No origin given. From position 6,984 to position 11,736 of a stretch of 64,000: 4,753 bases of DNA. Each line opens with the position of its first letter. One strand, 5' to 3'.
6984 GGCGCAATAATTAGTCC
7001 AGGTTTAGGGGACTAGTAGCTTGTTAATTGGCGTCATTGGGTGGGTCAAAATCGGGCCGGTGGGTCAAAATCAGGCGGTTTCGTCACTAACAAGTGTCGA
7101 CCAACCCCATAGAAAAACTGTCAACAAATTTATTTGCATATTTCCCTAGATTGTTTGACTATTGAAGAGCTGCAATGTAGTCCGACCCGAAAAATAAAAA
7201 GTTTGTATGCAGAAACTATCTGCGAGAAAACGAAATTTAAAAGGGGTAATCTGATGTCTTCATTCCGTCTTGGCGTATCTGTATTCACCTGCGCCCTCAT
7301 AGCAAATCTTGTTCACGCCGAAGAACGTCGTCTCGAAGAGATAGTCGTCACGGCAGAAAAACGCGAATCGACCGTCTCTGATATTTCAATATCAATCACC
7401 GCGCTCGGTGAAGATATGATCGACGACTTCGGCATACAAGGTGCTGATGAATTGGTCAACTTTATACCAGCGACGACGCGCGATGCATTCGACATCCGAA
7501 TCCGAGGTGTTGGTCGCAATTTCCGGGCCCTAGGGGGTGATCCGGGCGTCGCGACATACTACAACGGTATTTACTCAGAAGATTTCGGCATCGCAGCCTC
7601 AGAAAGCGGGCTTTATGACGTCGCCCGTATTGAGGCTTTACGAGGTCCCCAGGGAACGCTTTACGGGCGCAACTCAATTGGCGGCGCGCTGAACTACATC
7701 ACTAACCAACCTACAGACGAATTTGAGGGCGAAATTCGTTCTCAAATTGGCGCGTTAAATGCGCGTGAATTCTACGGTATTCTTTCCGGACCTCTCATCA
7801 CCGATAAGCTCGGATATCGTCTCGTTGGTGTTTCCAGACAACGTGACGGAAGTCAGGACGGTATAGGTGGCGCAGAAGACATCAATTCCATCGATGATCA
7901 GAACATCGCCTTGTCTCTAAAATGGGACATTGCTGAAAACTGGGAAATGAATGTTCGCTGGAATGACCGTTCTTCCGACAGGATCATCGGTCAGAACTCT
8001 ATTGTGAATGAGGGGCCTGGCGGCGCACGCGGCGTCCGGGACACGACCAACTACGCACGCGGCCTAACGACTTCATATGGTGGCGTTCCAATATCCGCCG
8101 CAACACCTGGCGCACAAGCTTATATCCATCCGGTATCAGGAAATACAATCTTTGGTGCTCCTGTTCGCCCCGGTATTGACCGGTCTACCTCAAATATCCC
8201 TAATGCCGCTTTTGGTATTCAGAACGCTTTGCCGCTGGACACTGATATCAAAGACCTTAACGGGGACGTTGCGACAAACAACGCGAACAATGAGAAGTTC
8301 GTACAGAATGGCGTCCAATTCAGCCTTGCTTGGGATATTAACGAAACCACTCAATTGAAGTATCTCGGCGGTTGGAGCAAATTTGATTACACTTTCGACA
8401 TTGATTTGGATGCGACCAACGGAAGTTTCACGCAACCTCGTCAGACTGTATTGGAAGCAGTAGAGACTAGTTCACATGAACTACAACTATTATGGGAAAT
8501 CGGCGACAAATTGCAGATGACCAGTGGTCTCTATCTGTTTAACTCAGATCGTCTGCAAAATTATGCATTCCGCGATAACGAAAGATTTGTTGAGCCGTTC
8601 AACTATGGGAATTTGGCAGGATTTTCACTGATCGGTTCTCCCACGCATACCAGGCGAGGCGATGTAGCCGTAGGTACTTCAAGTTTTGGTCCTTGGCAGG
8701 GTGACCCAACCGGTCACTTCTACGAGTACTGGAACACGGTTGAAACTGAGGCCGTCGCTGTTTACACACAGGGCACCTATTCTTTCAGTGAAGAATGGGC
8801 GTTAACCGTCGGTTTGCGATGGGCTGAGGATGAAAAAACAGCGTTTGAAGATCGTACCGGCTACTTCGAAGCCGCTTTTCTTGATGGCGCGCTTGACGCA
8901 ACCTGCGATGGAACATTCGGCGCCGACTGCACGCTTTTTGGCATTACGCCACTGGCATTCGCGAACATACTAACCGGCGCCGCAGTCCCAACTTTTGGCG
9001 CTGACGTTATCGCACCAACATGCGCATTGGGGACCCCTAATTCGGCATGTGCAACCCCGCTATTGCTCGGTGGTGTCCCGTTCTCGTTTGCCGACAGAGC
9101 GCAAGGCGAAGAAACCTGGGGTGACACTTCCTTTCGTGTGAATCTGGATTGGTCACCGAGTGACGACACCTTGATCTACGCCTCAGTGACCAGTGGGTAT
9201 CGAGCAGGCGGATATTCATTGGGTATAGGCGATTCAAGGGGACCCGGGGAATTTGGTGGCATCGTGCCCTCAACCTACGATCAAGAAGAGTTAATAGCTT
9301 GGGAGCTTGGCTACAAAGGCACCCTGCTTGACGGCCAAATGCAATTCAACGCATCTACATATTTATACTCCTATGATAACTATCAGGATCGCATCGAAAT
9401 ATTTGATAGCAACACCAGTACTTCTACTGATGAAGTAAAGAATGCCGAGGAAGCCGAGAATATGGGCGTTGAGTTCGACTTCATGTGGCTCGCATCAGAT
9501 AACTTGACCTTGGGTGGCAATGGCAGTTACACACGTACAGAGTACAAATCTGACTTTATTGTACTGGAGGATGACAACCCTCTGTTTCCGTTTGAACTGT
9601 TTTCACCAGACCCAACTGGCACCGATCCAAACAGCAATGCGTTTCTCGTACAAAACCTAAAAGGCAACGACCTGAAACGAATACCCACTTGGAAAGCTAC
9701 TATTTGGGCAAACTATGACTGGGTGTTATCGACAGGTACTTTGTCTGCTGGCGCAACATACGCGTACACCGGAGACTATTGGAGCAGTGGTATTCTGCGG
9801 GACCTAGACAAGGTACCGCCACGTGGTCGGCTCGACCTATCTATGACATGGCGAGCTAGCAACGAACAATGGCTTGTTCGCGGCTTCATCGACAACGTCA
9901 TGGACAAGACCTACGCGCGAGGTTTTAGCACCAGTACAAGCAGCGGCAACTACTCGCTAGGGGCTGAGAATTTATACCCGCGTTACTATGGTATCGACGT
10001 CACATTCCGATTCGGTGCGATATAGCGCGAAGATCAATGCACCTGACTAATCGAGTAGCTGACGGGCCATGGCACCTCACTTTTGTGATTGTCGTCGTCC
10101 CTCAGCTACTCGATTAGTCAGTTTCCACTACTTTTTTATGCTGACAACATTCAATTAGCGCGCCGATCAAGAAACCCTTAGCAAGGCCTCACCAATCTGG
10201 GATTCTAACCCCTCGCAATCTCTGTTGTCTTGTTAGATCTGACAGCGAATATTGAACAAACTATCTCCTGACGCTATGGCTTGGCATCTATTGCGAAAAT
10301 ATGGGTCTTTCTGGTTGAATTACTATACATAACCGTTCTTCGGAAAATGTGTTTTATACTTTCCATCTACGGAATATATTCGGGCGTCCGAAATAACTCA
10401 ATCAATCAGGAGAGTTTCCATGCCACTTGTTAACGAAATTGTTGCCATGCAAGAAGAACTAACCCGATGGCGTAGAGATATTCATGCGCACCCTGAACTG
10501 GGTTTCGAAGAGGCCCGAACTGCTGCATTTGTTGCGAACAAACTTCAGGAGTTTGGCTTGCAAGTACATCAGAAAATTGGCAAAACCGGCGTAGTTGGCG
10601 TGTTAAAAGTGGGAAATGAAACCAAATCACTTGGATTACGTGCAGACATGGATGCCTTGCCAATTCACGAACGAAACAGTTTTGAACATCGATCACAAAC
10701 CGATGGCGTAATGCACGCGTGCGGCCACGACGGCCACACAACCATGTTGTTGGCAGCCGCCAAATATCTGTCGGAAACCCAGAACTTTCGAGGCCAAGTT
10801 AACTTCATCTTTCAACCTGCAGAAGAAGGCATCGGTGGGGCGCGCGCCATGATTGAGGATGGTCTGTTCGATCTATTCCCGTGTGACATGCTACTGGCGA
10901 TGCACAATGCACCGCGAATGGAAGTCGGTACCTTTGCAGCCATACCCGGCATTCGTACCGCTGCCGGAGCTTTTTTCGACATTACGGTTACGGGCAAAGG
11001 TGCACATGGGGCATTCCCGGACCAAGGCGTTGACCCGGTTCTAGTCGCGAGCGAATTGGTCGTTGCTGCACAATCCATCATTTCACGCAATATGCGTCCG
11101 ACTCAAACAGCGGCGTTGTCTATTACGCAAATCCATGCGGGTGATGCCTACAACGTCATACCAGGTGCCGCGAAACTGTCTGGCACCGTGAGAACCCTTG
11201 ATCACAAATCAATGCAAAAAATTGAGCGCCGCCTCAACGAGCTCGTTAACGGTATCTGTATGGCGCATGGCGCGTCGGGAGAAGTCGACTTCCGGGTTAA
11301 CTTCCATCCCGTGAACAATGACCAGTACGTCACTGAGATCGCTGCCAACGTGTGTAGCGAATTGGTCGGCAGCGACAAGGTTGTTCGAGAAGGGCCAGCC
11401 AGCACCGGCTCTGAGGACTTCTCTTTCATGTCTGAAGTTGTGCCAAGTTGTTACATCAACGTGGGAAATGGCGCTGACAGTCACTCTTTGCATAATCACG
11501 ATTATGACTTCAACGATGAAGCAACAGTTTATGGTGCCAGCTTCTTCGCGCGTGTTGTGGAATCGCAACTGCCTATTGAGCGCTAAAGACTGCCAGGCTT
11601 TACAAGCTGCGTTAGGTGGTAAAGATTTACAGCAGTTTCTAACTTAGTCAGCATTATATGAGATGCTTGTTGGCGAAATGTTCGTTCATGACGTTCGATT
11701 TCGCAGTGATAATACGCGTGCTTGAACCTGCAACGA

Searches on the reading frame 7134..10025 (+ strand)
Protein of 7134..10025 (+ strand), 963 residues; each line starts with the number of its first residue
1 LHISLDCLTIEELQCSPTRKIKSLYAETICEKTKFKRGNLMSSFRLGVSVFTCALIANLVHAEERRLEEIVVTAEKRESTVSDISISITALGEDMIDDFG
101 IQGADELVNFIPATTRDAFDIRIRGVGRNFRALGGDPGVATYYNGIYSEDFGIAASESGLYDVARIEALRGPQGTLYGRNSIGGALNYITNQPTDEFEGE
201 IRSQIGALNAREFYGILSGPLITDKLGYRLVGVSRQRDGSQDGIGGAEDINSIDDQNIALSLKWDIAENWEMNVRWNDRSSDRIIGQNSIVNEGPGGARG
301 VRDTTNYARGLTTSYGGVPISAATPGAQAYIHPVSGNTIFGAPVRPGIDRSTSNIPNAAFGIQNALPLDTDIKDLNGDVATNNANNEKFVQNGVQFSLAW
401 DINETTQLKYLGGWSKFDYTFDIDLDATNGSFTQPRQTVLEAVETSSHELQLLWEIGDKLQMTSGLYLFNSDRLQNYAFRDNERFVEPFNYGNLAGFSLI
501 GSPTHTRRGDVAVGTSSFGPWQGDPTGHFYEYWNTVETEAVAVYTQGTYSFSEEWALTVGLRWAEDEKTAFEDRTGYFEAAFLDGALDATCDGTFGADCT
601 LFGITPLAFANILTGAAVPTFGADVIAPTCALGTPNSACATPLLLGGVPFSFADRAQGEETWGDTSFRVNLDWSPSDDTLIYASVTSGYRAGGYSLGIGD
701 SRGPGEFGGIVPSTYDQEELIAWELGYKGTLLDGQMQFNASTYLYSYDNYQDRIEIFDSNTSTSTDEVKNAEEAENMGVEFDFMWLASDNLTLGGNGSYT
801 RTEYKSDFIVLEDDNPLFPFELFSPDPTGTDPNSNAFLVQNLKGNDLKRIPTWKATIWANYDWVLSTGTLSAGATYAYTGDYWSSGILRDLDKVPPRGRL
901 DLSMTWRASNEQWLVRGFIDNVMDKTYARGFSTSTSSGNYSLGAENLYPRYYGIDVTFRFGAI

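Call 18: search_protein_families(library=pfam, proteins=[window:7134-10025:+], max_evalue=0.001)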
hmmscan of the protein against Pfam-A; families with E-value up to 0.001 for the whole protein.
window:7134-10025:+ (963 aa): 2 families
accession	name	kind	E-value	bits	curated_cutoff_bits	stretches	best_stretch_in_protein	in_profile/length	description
PF00593.30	TonB_dep_Rec_b-barrel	-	9.5e-28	98.7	27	1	365-922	38-436/436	TonB dependent receptor-like, beta-barrel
PF07715.20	Plug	-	1.9e-10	41.6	23.9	1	81-185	2-107/107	TonB-dependent Receptor Plug Domain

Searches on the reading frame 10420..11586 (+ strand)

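Call 18: search_protein_families(library=pfam, proteins=[window:10420-11586:+], max_evalue=0.001)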
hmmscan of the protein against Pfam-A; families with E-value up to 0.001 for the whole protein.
window:10420-11586:+ (388 aa): 2 families
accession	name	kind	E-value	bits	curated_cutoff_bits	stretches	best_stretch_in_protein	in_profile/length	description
PF01546.33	Peptidase_M20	-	3.3e-43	148.4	24.6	1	73-381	2-205/206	Peptidase family M20/M25/M40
PF07687.19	M20_dimer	-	1.3e-13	51.3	21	1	186-277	9-100/107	Peptidase dimerisation domain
